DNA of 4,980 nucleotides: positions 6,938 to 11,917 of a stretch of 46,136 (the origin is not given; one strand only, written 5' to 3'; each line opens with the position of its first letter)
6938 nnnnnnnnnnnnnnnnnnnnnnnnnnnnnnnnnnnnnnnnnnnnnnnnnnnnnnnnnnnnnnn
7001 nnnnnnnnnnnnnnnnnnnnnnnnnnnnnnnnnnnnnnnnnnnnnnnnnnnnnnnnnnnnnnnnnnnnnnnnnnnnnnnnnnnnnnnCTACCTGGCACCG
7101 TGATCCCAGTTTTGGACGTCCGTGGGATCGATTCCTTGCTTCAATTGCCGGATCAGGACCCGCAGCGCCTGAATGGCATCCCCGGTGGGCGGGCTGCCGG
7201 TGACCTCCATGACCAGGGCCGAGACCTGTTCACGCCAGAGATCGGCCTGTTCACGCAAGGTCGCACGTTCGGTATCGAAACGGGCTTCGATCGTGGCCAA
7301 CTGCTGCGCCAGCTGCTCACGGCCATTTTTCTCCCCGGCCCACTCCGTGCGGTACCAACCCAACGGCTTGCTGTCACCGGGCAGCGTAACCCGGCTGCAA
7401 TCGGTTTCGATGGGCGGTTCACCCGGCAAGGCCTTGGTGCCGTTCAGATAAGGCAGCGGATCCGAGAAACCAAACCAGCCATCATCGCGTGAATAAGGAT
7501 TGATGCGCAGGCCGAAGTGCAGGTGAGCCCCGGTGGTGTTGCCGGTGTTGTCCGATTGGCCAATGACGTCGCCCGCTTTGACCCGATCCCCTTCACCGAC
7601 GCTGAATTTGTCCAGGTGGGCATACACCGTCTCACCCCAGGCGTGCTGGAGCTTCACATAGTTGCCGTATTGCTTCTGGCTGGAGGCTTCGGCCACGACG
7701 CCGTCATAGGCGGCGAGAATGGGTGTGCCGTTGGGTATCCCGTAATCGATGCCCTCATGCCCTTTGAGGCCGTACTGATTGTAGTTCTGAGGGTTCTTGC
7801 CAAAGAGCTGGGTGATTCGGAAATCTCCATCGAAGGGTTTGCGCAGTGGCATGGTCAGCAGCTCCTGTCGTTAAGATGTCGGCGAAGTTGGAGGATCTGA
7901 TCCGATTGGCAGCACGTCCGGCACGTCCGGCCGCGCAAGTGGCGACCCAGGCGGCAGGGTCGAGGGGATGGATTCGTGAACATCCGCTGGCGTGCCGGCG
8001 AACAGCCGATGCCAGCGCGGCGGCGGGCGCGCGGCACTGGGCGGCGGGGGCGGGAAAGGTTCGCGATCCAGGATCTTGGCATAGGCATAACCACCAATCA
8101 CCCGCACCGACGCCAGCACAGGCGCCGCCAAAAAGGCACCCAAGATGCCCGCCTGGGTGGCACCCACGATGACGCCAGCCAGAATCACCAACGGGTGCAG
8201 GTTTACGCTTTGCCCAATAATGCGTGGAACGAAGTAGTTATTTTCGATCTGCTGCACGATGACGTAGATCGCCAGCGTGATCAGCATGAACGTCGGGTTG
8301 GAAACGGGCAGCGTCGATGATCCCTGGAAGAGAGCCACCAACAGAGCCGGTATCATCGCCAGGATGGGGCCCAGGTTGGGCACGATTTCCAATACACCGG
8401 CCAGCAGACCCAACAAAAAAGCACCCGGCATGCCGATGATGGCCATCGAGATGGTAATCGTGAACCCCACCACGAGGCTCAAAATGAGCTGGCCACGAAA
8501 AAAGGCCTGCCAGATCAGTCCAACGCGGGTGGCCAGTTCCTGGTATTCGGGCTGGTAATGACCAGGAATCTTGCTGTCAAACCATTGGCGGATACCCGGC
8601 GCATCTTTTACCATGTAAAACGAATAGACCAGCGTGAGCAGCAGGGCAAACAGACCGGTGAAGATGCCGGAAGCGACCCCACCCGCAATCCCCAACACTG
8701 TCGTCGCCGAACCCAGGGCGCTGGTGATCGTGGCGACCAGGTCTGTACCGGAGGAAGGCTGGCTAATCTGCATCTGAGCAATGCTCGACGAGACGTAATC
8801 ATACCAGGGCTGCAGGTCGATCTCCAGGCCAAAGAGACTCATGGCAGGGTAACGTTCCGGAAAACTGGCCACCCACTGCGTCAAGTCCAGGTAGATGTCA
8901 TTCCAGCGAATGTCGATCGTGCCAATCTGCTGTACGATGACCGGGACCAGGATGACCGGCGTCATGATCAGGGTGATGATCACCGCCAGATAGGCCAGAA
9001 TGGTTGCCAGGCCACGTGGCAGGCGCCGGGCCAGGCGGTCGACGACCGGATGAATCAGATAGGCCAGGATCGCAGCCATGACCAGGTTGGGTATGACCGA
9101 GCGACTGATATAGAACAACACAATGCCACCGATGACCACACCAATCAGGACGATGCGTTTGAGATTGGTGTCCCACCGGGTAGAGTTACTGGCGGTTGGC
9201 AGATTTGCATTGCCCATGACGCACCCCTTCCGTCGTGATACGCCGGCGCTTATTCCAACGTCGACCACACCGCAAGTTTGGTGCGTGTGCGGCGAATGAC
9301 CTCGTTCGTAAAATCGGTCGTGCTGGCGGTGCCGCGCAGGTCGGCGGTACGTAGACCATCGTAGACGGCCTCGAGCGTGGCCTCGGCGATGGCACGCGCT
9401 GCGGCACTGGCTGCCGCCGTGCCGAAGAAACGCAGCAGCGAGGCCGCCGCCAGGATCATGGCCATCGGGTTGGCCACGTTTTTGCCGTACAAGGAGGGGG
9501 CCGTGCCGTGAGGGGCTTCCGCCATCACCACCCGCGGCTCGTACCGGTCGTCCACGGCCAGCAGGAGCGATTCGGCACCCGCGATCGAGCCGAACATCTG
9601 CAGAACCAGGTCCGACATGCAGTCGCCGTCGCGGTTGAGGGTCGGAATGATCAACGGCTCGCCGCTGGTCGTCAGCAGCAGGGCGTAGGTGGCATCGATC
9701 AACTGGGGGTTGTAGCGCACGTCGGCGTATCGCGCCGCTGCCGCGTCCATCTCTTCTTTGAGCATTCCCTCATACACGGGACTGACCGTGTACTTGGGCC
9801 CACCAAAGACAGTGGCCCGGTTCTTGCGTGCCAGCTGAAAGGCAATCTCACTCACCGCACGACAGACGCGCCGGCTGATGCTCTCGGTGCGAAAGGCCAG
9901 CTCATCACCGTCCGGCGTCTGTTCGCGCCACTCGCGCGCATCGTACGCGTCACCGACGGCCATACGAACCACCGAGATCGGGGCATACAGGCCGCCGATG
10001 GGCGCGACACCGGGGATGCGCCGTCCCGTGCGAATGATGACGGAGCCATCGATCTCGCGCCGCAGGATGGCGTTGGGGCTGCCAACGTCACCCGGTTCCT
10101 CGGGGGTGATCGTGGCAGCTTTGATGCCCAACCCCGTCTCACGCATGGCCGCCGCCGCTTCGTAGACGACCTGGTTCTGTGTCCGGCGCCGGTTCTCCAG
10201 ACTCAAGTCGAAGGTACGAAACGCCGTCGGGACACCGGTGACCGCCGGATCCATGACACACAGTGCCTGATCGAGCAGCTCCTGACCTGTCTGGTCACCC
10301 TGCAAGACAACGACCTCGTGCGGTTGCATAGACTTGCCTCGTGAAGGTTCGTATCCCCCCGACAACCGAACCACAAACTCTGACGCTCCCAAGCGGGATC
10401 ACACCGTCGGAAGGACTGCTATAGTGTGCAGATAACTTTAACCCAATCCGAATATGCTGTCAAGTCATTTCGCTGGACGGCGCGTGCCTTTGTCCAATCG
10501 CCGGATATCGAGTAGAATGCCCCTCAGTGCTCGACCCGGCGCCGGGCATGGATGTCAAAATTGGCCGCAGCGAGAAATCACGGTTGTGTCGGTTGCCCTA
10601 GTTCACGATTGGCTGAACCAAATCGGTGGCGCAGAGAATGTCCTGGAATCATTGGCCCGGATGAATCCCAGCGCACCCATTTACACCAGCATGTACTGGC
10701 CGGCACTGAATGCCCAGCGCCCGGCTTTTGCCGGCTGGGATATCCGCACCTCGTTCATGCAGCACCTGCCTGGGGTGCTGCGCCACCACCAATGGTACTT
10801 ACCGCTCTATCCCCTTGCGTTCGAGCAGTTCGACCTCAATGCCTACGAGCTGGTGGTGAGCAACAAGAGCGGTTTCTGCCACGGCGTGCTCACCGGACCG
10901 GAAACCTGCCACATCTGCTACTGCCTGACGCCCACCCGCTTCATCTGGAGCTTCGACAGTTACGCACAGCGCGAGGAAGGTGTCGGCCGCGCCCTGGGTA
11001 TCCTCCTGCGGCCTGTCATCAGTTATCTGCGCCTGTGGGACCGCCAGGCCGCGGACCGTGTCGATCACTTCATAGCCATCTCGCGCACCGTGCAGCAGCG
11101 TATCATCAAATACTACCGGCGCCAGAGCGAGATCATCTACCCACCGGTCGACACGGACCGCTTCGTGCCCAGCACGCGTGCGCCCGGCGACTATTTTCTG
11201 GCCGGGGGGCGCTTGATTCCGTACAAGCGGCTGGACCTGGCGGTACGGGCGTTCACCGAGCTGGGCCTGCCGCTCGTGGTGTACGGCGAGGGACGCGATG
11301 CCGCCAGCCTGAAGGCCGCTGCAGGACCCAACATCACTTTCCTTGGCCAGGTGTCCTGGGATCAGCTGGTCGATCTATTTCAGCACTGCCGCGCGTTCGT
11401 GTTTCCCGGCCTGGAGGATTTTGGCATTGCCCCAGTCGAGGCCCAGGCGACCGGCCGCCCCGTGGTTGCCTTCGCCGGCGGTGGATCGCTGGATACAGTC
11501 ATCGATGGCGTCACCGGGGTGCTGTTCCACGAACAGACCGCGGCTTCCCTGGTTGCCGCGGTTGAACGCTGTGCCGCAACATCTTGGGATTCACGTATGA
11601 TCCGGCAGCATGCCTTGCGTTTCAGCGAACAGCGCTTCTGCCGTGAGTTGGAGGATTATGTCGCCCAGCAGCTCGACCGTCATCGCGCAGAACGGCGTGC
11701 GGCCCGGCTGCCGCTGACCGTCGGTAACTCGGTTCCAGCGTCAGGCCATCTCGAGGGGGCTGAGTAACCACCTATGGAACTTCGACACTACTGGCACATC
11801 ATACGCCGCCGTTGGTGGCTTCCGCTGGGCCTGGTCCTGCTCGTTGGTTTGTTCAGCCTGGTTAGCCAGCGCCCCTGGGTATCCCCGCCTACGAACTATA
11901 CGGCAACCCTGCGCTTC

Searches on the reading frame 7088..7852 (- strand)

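Call 23: search_protein_families(library=ncbifam, proteins=[window:7088-7852:-], max_evalue=1e-8)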
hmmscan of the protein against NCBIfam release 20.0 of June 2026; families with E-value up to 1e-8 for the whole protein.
window:7088-7852:- (254 aa): 10 families
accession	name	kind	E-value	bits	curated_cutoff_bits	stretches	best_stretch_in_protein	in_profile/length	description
NF008652.0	PRK11649.1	equivalog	2.1e-22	79.4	341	1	3-118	284-400/439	murein DD-endopeptidase MepM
NF053824.1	PdgNdpepShyC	equivalog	8.8e-22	77.6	700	1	29-118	293-383/429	peptidoglycan DD-endopeptidase ShyC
NF052530.1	Heli_ShapePgp3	exception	3.1e-21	75.7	300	1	12-119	148-255/270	peptidoglycan metallopeptidase Pgp3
NF053825.1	PdgNdpepShyA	equivalog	2.7e-20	72.5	700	1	4-115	268-380/425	peptidoglycan DD-endopeptidase ShyA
NF052336.1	PdgHdaseHSB100310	equivalog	9.6e-16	58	500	1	28-116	53-142/316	peptidoglycan hydrolase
NF050804.1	CellDivDipMCaul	equivalog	4.3e-14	52.2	900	1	32-123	528-621/634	cell division endopeptidase DipM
NF052529.1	PG_M23_Pgp6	exception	3.9e-11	42.3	600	1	32-118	335-422/452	peptidoglycan metallopeptidase Pgp6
NF041208.1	celldiv_DipM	equivalog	4e-11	42.8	740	1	30-118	317-407/419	cell division endopeptidase DipM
NF053738.1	S2SprSpoIIQBc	equivalog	4e-10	39.7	250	1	33-117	123-212/232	stage II sporulation protein SpoIIQ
NF040883.1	amid_act_ActS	equivalog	1.1e-09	38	375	1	31-117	135-222/242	amidase activator ActS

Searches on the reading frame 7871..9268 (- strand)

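Call 23: search_protein_families(library=ncbifam, proteins=[window:7871-9268:-], max_evalue=1e-8)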
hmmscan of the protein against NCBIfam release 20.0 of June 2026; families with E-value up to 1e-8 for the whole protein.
window:7871-9268:- (465 aa): 3 families
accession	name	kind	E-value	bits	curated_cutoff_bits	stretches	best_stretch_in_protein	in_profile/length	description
TIGR02872.1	spore_ytvI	equivalog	1.6e-31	110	198.15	1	38-385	2-329/341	sporulation integral membrane protein YtvI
NF045801.1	efflux_ABUW_0982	equivalog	9.9e-24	84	675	1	33-391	3-339/392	chloramphenicol efflux transporter CxpE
NF008930.0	PRK12287.1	subfamily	4.1e-10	39.8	318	1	36-390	11-323/344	AI-2E family transporter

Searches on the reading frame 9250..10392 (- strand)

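Call 23: search_protein_families(library=ncbifam, proteins=[window:9250-10392:-], max_evalue=1e-8)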
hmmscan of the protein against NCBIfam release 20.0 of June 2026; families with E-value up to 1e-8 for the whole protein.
window:9250-10392:- (380 aa): 18 families
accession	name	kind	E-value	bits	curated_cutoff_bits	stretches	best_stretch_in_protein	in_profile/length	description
NF006673.0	PRK09222.1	equivalog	2.8e-34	118.9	509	1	24-371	4-343/482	NADP-dependent isocitrate dehydrogenase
TIGR02088.1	LEU3_arch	subfamily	3.3e-30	105.4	409.8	1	27-366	1-324/324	isopropylmalate/isohomocitrate dehydrogenases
TIGR00175.1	mito_nad_idh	equivalog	1.9e-29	102.9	432.4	1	24-368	3-333/334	isocitrate dehydrogenase (NAD(+))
NF006529.0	PRK08997.1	equivalog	2.3e-28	99.1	510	1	24-368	3-334/335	isocitrate dehydrogenase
NF006156.0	PRK08299.1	equivalog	2.2e-27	95.7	335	2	59-171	40-160/403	NADP-dependent isocitrate dehydrogenase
NF006048.0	PRK08194.1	equivalog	2.2e-26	92.8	501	1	25-371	4-351/352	tartrate dehydrogenase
NF040626.1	AksF2_Meth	equivalog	4.2e-26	92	540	1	26-369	3-330/333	homoisocitrate dehydrogenase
TIGR02089.1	TTC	equivalog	6.5e-26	91.1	470.4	1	22-367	1-350/352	tartrate dehydrogenase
TIGR02924.1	ICDH_alpha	equivalog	7e-26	91.3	561.35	1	27-370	3-338/473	isocitrate dehydrogenase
TIGR00127.1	nadp_idh_euk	equivalog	2.8e-21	75.5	397.15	2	56-177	36-165/409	isocitrate dehydrogenase (NADP(+))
TIGR00169.1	leuB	equivalog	3.8e-21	75.5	353.2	1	140-366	128-346/349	3-isopropylmalate dehydrogenase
NF002898.0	PRK03437.1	equivalog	1.9e-20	73.4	393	1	25-366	5-342/347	3-isopropylmalate dehydrogenase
NF040619.1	AksF_Meth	equivalog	7.6e-19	68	500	1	27-365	4-343/343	homoisocitrate dehydrogenase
NF040855.1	iso_homocit_dh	equivalog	3.9e-17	62.5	680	1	26-368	3-318/345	isocitrate--homoisocitrate dehydrogenase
TIGR00183.1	prok_nadp_idh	equivalog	6.7e-14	51.5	567.3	1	227-367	277-414/417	isocitrate dehydrogenase (NADP(+))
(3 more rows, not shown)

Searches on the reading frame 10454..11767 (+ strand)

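Call 23: search_protein_families(library=ncbifam, proteins=[window:10454-11767:+], max_evalue=1e-8)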
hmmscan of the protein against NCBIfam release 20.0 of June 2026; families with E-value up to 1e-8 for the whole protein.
window:10454-11767:+ (437 aa): 6 families
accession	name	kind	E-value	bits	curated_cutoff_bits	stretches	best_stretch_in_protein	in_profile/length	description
TIGR03449.1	mycothiol_MshA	equivalog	1.2e-12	47.5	462.5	1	293-391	285-384/406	D-inositol-3-phosphate glycosyltransferase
TIGR02149.1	glgA_Coryne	subfamily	1.2e-11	44.4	302.4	1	294-364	265-337/391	glycogen synthase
TIGR04047.1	MSMEG_0565_glyc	hypoth_equivalog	4.1e-11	42.6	259.85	0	283-379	249-344/373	MSMEG_0565 family glycosyltransferase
TIGR03088.1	stp2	hypoth_equivalog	8.4e-11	41.5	409.05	1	200-397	134-359/374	TIGR03088 family PEP-CTERM/XrtA system glycosyltransferase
TIGR04063.1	stp3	hypoth_equivalog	9.1e-10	38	442.05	1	258-394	226-378/397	TIGR04063 family PEP-CTERM/XrtA system glycosyltransferase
NF041876.1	EPS_EpsE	equivalog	2.9e-09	36.7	400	1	292-391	276-376/389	exopolysaccharide biosynthesis GT4 family glycosyltransferase EpsE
